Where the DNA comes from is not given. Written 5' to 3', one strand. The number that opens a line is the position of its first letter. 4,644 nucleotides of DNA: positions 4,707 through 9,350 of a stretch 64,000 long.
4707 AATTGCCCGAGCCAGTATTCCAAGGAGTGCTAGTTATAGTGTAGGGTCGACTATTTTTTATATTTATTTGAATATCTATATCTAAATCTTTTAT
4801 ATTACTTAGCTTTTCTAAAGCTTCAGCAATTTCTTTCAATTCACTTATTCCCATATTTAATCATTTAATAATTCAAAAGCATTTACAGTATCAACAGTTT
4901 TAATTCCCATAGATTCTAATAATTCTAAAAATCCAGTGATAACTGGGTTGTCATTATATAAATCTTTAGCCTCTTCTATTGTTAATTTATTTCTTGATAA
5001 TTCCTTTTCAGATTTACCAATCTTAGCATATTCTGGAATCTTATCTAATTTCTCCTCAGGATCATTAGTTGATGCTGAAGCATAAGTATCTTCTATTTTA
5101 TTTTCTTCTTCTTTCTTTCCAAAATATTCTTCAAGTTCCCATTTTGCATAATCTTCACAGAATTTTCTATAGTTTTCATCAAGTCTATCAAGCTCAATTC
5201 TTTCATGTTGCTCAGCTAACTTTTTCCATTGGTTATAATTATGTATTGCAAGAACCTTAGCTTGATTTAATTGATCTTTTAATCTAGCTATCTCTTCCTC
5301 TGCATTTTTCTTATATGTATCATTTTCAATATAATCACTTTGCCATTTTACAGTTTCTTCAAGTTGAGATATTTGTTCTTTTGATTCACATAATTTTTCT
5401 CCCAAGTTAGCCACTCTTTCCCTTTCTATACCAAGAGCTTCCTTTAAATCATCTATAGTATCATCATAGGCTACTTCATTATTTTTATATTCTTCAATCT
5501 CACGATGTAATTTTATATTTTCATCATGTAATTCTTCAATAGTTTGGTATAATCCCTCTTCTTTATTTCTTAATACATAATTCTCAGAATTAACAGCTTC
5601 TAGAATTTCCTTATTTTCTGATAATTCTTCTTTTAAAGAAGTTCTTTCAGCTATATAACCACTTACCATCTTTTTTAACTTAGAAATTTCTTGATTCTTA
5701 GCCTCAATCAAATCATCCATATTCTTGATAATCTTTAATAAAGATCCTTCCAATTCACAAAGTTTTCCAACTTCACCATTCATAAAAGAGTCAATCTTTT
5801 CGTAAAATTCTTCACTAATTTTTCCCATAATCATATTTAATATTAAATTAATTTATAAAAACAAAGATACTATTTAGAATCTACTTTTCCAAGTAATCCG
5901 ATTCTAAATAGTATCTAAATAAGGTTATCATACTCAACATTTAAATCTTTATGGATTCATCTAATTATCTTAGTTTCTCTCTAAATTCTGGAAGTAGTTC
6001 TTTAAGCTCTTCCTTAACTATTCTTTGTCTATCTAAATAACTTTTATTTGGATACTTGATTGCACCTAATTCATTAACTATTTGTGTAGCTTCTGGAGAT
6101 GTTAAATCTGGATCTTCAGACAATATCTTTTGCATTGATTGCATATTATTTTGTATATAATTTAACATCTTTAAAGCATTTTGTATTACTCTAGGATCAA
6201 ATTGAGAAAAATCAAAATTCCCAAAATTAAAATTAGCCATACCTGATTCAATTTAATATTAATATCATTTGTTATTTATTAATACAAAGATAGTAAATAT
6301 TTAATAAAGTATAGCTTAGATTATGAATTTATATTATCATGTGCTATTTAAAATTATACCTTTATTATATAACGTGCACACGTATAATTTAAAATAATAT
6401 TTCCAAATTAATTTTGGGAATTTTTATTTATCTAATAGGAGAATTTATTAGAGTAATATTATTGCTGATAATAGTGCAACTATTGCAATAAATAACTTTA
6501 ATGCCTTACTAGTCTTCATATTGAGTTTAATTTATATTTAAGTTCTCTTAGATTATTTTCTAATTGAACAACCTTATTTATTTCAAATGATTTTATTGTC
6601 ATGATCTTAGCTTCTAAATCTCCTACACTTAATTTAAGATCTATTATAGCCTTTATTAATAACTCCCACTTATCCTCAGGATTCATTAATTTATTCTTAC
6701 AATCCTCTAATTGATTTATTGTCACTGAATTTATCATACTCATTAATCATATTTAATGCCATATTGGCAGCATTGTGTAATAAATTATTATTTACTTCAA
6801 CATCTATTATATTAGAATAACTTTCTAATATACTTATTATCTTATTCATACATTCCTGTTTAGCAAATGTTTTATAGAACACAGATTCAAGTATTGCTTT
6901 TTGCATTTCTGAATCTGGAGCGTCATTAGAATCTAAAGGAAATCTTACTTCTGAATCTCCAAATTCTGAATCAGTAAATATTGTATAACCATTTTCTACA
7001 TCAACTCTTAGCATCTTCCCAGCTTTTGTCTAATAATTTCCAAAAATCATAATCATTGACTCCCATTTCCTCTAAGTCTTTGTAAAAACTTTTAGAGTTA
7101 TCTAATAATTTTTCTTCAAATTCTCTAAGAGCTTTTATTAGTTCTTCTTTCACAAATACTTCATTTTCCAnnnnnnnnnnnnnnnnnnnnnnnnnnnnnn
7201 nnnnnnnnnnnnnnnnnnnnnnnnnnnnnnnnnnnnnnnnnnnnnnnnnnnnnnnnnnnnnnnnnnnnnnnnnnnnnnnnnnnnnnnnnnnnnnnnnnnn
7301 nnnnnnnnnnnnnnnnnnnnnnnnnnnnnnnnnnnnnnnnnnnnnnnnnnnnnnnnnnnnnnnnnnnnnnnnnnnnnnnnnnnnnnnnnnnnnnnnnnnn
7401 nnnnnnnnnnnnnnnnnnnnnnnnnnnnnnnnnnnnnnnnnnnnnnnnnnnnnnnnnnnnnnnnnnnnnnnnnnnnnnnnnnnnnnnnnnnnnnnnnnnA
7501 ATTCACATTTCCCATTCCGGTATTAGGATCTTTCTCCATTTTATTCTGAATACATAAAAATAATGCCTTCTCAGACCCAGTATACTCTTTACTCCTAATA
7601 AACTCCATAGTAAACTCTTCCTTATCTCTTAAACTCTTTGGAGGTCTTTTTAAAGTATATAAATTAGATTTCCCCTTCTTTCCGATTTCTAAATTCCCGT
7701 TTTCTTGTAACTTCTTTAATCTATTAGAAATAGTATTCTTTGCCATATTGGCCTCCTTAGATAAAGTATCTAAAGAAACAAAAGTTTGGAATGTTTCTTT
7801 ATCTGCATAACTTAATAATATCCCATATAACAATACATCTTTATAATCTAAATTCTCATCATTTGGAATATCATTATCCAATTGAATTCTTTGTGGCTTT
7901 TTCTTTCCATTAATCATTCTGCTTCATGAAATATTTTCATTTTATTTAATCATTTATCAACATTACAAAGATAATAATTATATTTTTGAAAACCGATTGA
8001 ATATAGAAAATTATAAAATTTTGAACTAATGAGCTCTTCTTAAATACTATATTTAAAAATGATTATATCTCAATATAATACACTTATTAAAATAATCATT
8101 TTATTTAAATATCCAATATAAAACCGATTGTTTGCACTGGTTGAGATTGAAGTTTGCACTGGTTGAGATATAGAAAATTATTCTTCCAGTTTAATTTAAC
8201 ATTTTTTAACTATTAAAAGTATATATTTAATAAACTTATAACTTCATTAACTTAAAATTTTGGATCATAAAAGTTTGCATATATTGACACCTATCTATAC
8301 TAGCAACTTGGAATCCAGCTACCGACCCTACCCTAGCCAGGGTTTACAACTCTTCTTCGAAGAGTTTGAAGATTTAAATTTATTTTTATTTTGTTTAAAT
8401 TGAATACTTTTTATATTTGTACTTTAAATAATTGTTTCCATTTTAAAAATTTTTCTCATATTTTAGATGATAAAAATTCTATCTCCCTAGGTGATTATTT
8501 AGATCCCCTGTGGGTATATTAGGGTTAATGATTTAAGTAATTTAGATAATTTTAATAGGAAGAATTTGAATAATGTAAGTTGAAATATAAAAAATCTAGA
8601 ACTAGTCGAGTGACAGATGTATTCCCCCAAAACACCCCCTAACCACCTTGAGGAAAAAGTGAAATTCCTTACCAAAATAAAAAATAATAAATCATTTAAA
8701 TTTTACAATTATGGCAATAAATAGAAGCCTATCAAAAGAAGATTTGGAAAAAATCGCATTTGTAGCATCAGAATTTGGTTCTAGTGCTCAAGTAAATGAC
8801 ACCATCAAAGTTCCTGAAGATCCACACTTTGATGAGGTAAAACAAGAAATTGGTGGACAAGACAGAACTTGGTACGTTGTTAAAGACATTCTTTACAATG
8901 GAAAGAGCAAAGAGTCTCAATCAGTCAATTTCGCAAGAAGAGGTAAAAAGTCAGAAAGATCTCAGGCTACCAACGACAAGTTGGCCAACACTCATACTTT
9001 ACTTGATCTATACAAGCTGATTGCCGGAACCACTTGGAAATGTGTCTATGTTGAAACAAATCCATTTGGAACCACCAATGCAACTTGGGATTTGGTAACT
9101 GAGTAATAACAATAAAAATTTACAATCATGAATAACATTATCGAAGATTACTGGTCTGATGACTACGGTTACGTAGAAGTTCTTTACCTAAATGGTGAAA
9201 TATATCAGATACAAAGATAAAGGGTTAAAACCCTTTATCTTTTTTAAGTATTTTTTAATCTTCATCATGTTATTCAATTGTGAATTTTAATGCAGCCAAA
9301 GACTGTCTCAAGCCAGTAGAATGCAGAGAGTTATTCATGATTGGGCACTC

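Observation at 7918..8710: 800-nt non-coding region with tandem 18-bp iteron-like repeats next to a divergent winged-helix protein gene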

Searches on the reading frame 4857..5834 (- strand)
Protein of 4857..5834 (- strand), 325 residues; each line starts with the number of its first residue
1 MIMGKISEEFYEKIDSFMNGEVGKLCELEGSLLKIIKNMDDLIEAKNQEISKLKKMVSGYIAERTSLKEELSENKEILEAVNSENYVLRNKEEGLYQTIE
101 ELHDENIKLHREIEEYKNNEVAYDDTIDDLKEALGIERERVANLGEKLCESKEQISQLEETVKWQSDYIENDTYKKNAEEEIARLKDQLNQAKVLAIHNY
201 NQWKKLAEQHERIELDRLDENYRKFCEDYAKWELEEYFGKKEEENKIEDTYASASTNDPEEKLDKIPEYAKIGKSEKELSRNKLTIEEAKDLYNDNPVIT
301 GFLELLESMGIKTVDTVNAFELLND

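Call 9: search_protein_families(library=pfam, proteins=[window:4857-5834:-], max_evalue=0.1)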
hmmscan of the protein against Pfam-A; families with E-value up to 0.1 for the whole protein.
window:4857-5834:- (325 aa): 6 families
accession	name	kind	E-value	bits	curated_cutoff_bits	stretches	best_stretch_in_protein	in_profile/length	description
PF11559.13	ADIP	-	0.0039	17.7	34.3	2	71-155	47-131/151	Afadin- and alpha -actinin-Binding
PF24922.1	ACBP4_C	-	0.0052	17.5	31.2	1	86-160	6-80/105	Acyl-CoA-binding domain-containing protein 4-6, C-terminal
PF12329.13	TMF_DNA_bd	-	0.0059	17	35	1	107-162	14-70/74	TATA element modulatory factor 1 DNA binding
PF13870.11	CCDC113_CCDC96_CC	-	0.013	15.7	31.6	1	38-154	53-174/177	CCDC113/CCDC96, coiled-coil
PF19443.4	DAHL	-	0.043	14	38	1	65-158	73-169/221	DAHL domain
PF14662.11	KASH_CCD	-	0.084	13.3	43.3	1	24-191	19-190/191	Coiled-coil region of CCDC155 or KASH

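Call 10: search_protein_families(library=phrogs, proteins=[window:4857-5834:-], max_evalue=0.01)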
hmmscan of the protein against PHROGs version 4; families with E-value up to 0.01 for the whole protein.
window:4857-5834:- (325 aa): 2 families
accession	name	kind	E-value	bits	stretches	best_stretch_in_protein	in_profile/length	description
phrog_1272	-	tail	0.006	15.3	1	38-230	46-235/1606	tail length tape measure protein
phrog_4704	-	tail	0.0066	16.1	1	47-213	23-182/625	tail length tape measure protein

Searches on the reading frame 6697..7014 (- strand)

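Call 9: search_protein_families(library=pfam, proteins=[window:6697-7014:-], max_evalue=0.1)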
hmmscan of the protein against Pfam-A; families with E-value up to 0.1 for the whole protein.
window:6697-7014:- (105 aa): 1 family
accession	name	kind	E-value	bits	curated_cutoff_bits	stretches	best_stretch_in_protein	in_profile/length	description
PF12921.12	ATP13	-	0.0093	16.3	26.7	1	23-83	41-101/114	Mitochondrial ATPase expression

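Call 10: search_protein_families(library=phrogs, proteins=[window:6697-7014:-], max_evalue=0.01)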
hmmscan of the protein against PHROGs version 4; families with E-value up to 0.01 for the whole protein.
window:6697-7014:- (105 aa): 0 families

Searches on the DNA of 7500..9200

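Call 5: search_rna_families(source=window, start=7500, end=9200, threshold=evalue, max_evalue=10, show_alignments=3)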
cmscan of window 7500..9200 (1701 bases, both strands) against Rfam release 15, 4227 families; matches with E-value up to 10: 3.
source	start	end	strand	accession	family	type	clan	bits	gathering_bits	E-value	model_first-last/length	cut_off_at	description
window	9124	9171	+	RF03010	mcrA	Gene; sRNA;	-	20.8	57.6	0.012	1-51/51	no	mcrA RNA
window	7821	7867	-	RF00085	SNORD28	Gene; snRNA; snoRNA; CD-box;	-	18.4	50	9.9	1-75/75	no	Small nucleolar RNA SNORD28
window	8276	8416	-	RF02161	PART1_3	Gene; lncRNA;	-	12.8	40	7.9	1-131/131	no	Prostate androgen-regulated transcript 1 conserved region 3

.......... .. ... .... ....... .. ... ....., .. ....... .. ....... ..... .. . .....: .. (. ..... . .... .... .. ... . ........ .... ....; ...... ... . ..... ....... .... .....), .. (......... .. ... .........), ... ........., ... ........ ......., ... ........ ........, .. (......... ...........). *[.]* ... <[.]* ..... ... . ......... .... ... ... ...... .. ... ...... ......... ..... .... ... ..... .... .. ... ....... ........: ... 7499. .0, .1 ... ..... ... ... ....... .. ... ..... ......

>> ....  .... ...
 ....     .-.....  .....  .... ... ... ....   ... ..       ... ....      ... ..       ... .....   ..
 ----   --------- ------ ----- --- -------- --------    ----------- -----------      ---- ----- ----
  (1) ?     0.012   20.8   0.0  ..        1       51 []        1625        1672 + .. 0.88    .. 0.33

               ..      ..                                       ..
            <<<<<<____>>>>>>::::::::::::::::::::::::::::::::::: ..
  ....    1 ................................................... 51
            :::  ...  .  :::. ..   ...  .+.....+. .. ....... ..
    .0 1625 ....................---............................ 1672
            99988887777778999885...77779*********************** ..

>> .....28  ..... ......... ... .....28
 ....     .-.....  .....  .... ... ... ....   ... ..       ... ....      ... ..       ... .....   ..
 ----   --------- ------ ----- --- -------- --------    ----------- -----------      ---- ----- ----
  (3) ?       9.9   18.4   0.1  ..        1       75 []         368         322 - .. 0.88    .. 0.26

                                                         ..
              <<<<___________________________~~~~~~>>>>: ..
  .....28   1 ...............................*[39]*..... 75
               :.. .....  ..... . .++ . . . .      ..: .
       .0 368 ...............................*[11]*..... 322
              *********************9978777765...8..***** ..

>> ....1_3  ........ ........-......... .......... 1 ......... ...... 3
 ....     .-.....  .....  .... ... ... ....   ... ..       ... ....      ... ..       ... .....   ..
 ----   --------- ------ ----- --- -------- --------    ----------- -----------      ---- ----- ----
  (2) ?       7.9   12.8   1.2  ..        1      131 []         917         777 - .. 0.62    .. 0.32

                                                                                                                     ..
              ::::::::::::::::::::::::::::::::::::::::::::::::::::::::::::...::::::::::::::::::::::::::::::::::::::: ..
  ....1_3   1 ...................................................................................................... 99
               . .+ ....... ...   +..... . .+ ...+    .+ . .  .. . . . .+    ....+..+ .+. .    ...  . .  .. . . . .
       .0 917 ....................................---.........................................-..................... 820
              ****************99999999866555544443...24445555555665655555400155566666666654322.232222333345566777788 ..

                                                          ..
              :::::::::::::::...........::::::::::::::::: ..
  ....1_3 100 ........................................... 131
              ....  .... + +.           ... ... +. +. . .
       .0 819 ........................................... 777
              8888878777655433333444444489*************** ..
